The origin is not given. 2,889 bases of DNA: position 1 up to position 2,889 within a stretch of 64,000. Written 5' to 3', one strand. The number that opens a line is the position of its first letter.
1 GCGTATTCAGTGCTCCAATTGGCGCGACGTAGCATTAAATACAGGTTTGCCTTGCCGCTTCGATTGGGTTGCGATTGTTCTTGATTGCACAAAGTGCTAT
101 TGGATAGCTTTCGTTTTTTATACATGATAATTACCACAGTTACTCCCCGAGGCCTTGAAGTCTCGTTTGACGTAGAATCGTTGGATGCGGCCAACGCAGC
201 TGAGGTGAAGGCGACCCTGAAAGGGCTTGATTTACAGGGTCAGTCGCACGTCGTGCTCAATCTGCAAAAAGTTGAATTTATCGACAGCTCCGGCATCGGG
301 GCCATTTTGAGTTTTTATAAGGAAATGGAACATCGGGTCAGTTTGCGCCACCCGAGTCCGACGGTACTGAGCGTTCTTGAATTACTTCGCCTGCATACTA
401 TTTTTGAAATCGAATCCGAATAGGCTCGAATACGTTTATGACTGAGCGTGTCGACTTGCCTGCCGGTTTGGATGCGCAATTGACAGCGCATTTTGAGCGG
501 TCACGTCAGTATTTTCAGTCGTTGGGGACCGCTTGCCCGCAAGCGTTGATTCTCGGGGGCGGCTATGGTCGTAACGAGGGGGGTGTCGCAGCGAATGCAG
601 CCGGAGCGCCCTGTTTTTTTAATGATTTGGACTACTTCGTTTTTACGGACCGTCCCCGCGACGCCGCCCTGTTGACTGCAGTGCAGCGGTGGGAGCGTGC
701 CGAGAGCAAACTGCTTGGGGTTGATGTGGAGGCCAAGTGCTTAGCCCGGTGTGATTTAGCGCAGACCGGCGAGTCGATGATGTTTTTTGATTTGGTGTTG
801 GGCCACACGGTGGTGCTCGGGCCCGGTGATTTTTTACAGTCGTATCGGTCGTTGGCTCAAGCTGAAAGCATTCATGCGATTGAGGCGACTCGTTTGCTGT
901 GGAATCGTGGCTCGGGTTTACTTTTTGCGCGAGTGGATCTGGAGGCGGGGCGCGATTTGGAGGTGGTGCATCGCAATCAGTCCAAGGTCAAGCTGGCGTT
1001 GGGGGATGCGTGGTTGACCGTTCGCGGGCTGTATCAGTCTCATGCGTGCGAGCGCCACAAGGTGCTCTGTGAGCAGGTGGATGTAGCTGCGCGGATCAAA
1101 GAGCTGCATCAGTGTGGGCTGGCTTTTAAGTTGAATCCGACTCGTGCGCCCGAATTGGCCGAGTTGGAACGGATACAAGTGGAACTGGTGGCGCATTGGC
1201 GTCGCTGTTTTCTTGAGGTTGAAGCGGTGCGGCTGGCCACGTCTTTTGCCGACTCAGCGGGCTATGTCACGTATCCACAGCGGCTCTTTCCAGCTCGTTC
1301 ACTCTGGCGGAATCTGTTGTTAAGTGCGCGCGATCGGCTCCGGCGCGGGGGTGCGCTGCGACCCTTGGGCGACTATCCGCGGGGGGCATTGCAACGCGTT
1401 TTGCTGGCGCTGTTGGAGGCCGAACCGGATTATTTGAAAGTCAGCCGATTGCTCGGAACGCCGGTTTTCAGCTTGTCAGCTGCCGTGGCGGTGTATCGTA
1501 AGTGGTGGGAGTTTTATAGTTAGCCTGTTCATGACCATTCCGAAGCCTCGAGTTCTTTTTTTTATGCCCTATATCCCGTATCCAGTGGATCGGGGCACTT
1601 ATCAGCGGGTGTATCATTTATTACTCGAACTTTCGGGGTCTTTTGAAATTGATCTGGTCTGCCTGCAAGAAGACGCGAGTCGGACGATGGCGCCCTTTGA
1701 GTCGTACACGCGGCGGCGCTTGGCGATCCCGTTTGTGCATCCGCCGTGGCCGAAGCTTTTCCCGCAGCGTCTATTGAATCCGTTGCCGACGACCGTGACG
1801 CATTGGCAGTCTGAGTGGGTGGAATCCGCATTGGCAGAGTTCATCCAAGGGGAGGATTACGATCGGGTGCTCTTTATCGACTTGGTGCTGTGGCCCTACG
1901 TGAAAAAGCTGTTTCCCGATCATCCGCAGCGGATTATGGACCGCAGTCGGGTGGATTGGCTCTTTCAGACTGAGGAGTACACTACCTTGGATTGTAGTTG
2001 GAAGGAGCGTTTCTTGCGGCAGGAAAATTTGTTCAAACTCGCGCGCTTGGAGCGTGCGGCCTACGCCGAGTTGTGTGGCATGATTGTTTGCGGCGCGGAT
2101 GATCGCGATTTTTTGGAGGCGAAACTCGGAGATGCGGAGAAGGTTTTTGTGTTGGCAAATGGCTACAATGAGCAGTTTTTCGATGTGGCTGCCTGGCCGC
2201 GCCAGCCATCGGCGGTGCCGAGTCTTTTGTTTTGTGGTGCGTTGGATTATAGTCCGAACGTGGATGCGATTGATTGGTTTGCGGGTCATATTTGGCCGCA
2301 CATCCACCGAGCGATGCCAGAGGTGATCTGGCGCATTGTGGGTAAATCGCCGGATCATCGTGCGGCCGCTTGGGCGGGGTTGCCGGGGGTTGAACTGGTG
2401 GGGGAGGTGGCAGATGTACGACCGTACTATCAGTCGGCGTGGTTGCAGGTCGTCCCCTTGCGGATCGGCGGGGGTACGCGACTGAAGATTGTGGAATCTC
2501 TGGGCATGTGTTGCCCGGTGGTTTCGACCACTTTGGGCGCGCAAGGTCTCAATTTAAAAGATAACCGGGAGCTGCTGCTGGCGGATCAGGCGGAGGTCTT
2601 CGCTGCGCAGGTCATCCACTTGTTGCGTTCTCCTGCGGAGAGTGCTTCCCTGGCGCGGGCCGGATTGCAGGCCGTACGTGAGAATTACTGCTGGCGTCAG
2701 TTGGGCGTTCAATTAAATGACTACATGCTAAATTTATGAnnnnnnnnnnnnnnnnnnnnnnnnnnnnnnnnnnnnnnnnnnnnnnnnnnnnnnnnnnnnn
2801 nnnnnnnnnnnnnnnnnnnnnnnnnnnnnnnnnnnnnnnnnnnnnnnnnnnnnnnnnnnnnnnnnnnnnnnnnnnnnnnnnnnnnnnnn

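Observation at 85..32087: A ~32 kb PEP-CTERM/exosortase EPS locus built as two convergent operons with an embedded partner-switching circuit and no visible sigma/anti-sigma target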

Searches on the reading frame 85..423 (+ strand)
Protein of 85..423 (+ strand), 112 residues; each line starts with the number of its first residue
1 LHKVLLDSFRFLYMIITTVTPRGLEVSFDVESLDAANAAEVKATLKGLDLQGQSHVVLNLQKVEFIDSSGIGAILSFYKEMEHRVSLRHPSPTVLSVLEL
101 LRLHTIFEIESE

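Call 3: search_protein_families(library=pfam, proteins=[window:85-423:+], max_evalue=0.01)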
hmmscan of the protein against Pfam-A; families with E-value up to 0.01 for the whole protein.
window:85-423:+ (112 aa): 2 families
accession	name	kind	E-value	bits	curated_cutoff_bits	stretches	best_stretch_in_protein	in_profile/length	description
PF01740.26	STAS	-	5.1e-13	49.2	22.6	1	31-110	17-100/106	STAS domain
PF13466.11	STAS_2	-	1.2e-12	48.3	29.2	1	32-103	6-79/80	STAS domain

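Call 6: search_protein_families(library=ncbifam, proteins=[window:85-423:+], max_evalue=0.001)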
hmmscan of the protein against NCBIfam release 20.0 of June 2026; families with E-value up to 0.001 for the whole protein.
window:85-423:+ (112 aa): 3 families
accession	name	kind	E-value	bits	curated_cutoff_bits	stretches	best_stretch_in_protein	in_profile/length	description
TIGR00377.1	ant_ant_sig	superfamily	8.9e-12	44.9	53.45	1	33-110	22-103/108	anti-sigma factor antagonist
TIGR02886.1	spore_II_AA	equivalog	2.5e-11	43.5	114.75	1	33-110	18-99/106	anti-sigma F factor antagonist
NF047705.1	slr1659_superfam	superfamily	7e-05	23.1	100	1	36-84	31-79/111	slr1659 superfamily regulator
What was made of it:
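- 124..423 (+): Free single-domain STAS protein (99 aa from ATG 124; the longest ORF starts at TTG 85). The predicted phospho-acceptor is Ser55, in the motif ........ (codon 286-288). PF01740 E 5e-13 and TIGR00377 E 9e-12 (calls 3, 6).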

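Call 36: search_solved_structures(query=window:124-420:+, max_evalue=0.01)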
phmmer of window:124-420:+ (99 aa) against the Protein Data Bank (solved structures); distinct sequences matched with E-value up to 0.01: 6.
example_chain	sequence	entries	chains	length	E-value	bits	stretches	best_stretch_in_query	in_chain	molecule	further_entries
1auz_A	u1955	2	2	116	1.5e-05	28.6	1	31-70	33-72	SPOIIAA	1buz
1th8_B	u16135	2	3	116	2.1e-05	28.2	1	20-97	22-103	Anti-sigma F factor antagonist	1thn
1h4y_A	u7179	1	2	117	2.3e-05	28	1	20-87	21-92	ANTI-SIGMA F FACTOR ANTAGONIST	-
1tid_B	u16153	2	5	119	5.8e-05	26.7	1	20-97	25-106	Anti-sigma F factor antagonist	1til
1h4x_A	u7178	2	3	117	6.1e-05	26.7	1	20-87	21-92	ANTI-SIGMA F FACTOR ANTAGONIST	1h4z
1sbo_A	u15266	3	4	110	0.00043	24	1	19-96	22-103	Putative anti-sigma factor antagonist TM1442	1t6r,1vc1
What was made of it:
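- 124..423 (+): The closest PDB sequences are SpoIIAA (call 36).
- The free STAS protein is closest to SpoIIAA (call 36).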

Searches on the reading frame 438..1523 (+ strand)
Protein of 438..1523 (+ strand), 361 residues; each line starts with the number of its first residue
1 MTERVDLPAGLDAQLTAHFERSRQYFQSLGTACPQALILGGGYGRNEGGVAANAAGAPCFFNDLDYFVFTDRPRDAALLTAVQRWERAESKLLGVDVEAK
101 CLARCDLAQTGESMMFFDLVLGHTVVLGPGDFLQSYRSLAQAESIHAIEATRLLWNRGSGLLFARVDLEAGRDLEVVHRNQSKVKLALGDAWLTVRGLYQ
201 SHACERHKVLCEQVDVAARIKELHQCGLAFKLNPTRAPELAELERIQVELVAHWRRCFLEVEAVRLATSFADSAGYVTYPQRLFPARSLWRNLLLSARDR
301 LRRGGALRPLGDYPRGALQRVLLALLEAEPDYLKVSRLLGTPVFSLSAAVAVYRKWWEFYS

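Call 3: search_protein_families(library=pfam, proteins=[window:438-1523:+], max_evalue=0.01)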
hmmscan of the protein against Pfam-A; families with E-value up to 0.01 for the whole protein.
window:438-1523:+ (361 aa): 0 families

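Call 6: search_protein_families(library=ncbifam, proteins=[window:438-1523:+], max_evalue=0.001)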
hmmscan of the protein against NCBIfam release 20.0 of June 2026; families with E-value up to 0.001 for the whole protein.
window:438-1523:+ (361 aa): 0 families

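Call 49: search_solved_structures(query=A2, max_evalue=10)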
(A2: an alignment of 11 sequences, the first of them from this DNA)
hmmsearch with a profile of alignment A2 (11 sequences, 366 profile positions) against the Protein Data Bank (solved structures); distinct sequences matched with E-value up to 10: 11.
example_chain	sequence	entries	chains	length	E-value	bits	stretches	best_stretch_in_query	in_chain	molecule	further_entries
4ui9_G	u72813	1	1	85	1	11.4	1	12-64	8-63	ANAPHASE-PROMOTING COMPLEX SUBUNIT CDC26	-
4id7_A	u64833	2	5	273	1.1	11.3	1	260-308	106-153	Activated CDC42 kinase 1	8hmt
4ewh_B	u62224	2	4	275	1.1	11.3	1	260-308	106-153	Activated CDC42 kinase 1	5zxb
3eqp_B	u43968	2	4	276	1.1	11.3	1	260-308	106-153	Activated CDC42 kinase 1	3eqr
4hzr_A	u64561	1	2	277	1.2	11.3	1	260-308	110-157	Activated CDC42 kinase 1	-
8fe9_A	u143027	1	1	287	1.2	11.2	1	251-308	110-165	Activated CDC42 kinase 1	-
7kp6_A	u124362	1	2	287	1.3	11.1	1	251-308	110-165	Activated CDC42 kinase 1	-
6vqm_A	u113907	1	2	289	1.3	11.1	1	251-308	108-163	Activated CDC42 kinase 1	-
1u46_A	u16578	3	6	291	1.3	11.1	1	251-308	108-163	Activated CDC42 kinase 1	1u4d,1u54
4ui9_W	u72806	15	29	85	1.7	10.7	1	12-64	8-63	ANAPHASE-PROMOTING COMPLEX SUBUNIT CDC26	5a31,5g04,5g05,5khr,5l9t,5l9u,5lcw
4hzs_A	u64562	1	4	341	1.7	10.7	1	260-308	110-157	Activated CDC42 kinase 1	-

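Call 50: search_protein_families(library=pfam, alignment_id=A2, max_evalue=1)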
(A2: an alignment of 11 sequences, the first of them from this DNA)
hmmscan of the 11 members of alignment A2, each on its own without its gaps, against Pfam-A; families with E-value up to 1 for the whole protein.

A. member 1, seq(361 aa): 0 families

B. families by the number of members that match (of 11 scanned): 0 families
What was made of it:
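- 438..1523 (+): Conserved 361-aa protein with no family assignment and a Pol-beta-type nucleotidyltransferase-like fold. Its role is unknown; it is probably biosynthetic. No Pfam, NCBIfam or PDB-sequence hit (calls 3, 6, 49, 50).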

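Call 51: find_homologous_proteins(query=window:438-1520:+, max_evalue=0.00001)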
Query window:438-1520:+ (361 aa): 400 proteins with E <= 0.00001 among 8000 candidates; the best 120 are listed.
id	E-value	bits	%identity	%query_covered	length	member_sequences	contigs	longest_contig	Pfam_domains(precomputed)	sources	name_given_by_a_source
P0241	3.6e-240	814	100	100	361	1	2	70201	-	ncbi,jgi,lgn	ncbi:MAG: hypothetical protein ACI81V_000007 [Lentimonas sp.]|jgi:hypothetical protein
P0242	6.4e-135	468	60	100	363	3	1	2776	-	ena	-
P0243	1.0e-133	464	59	100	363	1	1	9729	-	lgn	-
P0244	1.1e-133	464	57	100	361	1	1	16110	-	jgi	jgi:hypothetical protein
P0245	3.0e-133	463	60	100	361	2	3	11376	-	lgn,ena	-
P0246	1.2e-131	457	58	100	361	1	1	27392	-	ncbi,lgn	ncbi:MAG: hypothetical protein AAGH40_03905 [Verrucomicrobiota bacterium]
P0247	1.5e-131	457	58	100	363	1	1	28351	-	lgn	-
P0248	2.1e-131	456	57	100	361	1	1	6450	-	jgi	jgi:hypothetical protein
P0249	1.8e-129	450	58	100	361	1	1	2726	-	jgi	jgi:hypothetical protein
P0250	5.6e-129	448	56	100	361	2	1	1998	-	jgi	jgi:hypothetical protein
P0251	1.9e-128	447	57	100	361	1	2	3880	-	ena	-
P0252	6.7e-128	445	57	99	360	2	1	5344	-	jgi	-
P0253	5.2e-125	435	56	99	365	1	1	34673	-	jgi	jgi:hypothetical protein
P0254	6.5e-125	435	57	100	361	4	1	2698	-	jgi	jgi:hypothetical protein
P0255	7.2e-125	435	55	98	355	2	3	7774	-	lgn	-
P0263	1.2e-122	428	55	99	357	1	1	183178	-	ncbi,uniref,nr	ncbi:hypothetical protein QEH59_05115 [Coraliomargarita sp. SDUM461004]|uniref:Protein-PII uridylylt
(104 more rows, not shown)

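Call 59: predict_structure(alignment_id=A3)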
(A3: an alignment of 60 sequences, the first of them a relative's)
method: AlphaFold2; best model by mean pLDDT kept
length: 361 residues; sequences in the alignment: 60
mean_pLDDT: 96.4   pTM: 0.91
mean pLDDT of the five models: 96.4, 96.2, 96.2, 96.1, 96.0
residues with pLDDT >= 90: 352; 70-90: 4; 50-70: 3; < 50: 2
segments of 3 or more residues with pLDDT < 50: none
pLDDT, mean of each block of 10 residues (from residue 1): 72 97 98 97 91 93 97 97 98 97 97 96 97 97 97 98 98 97 99 98 97 97 98 95 99 99 98 98 97 98 97 98 98 98 98 97 90
secondary structure, 60 per line:
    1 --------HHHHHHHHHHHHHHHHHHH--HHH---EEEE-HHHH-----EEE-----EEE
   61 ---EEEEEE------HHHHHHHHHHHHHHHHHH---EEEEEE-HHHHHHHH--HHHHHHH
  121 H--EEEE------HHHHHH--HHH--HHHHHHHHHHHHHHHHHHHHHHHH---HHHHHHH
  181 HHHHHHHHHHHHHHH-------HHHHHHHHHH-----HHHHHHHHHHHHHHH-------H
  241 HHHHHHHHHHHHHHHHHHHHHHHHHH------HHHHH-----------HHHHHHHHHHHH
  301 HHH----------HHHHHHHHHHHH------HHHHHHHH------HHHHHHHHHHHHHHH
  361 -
elements in order: H9-27 E36-39 H41-44 E50-52 E58-60 E64-69 H76-93 E97-102 H104-111 H114-121 E124-127 H134-139 H147-170 H174-195 H203-212 H218-232 H240-266 H273-277 H289-303 H314-325 H332-339 H346-360
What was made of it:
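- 438..1523 (+): AF2 model: pLDDT 96.4, pTM 0.91 (call 59).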

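Call 61: fold_search(model_id=the predicted structure, library=pdb)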
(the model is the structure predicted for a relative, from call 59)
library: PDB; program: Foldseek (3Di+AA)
matches with E <= 10: 526; with E <= 0.001: 3
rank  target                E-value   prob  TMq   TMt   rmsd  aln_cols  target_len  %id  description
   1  9dbh_A                6.6e-04  1.00  0.30  0.44   8.5       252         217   15  Structure of Hailong HalB in complex with oligodeoxyadenylate (released 2025-05-07)
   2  9dbj_D                8.4e-04  1.00  0.29  0.42  10.9       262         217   13  Structure of Hailong HalB R164A mutant with non-hydrolyzable dATP (released 2025-05-07)
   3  9dbj_B                8.8e-04  1.00  0.29  0.43   9.5       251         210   14  Structure of Hailong HalB R164A mutant with non-hydrolyzable dATP (released 2025-05-07)
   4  3c18_B                1.4e-03  0.99  0.22  0.26  11.7       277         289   10  Crystal structure of nucleotidyltransferase-like protein (ZP_00538802.1) from Exiguobacterium sibiricum 255-15 at 1.90 (released 2008-02-12)
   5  6un8_A                1.6e-03  1.00  0.38  0.50   7.1       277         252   10  Wild type ANT bound to neomycin (released 2020-05-06)
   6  3c18_A                1.8e-03  0.99  0.23  0.27  11.3       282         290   11  Crystal structure of nucleotidyltransferase-like protein (ZP_00538802.1) from Exiguobacterium sibiricum 255-15 at 1.90 (released 2008-02-12)
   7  9dbj_A                1.9e-03  1.00  0.29  0.42  10.8       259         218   13  Structure of Hailong HalB R164A mutant with non-hydrolyzable dATP (released 2025-05-07)
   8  6un8_B                2.1e-03  1.00  0.37  0.48   8.0       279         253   11  Wild type ANT bound to neomycin (released 2020-05-06)
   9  6p01_A                2.7e-03  1.00  0.35  0.44   7.6       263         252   11  Apo structure of the E52D mutant of ANT-4 (released 2020-01-29)
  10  9dbj_F                3.3e-03  1.00  0.28  0.42  10.4       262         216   14  Structure of Hailong HalB R164A mutant with non-hydrolyzable dATP (released 2025-05-07)
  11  9dbj_C                4.0e-03  1.00  0.32  0.46   7.5       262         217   13  Structure of Hailong HalB R164A mutant with non-hydrolyzable dATP (released 2025-05-07)
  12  9dbj_E                4.0e-03  1.00  0.29  0.42  11.0       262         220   13  Structure of Hailong HalB R164A mutant with non-hydrolyzable dATP (released 2025-05-07)
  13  6nmk_B                4.5e-03  1.00  0.37  0.47   8.2       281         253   10  Binary complex structure of the T130K mutant of ANT-4'' with Neomycin (released 2020-01-15)
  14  1kan_A                5.2e-03  1.00  0.32  0.41   9.3       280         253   10  MOLECULAR STRUCTURE OF KANAMYCIN NUCLEOTIDYLTRANSFERASE DETERMINED TO 3.0-ANGSTROMS RESOLUTION (released 1994-08-31)
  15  9dbi_A                5.4e-03  1.00  0.33  0.49   7.5       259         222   12  Structure of Hailong HalB D21A/D23A mutant (released 2025-05-07)
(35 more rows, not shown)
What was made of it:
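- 438..1523 (+): Foldseek matches HalB, ANT(4') and MNT nucleotidyltransferases with E down to 7e-4 and TM 0.3-0.5 (call 61).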

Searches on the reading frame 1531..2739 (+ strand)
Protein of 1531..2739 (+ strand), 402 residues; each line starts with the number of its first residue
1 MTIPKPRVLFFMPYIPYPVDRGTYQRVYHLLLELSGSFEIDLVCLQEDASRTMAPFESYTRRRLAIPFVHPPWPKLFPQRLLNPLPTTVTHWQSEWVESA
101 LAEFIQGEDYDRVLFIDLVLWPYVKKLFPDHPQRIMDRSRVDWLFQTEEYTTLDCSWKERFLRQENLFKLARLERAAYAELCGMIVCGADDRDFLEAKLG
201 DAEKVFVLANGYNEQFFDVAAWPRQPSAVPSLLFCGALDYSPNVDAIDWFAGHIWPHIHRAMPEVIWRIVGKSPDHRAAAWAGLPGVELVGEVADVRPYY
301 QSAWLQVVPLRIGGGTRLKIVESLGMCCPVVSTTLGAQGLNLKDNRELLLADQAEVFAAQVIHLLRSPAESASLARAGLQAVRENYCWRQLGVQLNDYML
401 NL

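Call 3: search_protein_families(library=pfam, proteins=[window:1531-2739:+], max_evalue=0.01)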
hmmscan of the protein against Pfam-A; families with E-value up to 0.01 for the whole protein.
window:1531-2739:+ (402 aa): 2 families
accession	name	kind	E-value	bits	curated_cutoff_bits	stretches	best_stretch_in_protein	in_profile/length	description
PF13692.12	Glyco_trans_1_4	-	1.2e-21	77.9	27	1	230-366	2-141/142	Glycosyl transferases group 1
PF13524.12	Glyco_trans_1_2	-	5e-06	27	25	1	263-390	13-137/144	Glycosyl transferase-like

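Call 6: search_protein_families(library=ncbifam, proteins=[window:1531-2739:+], max_evalue=0.001)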
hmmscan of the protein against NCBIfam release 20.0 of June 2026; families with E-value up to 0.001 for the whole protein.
window:1531-2739:+ (402 aa): 1 family
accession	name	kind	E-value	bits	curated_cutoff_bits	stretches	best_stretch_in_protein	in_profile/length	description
TIGR03087.1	stp1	hypoth_equivalog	2.6e-59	201.4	316.65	1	8-395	1-390/397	TIGR03087 family PEP-CTERM/XrtA system glycosyltransferase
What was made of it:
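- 1531..2739 (+): GT4 glycosyltransferase resembling the TIGR03087 PEP-CTERM/XrtA-system GT (below cutoff). PF13692 E 1e-21; TIGR03087 201 bits against a cutoff of 317 (calls 3, 6).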
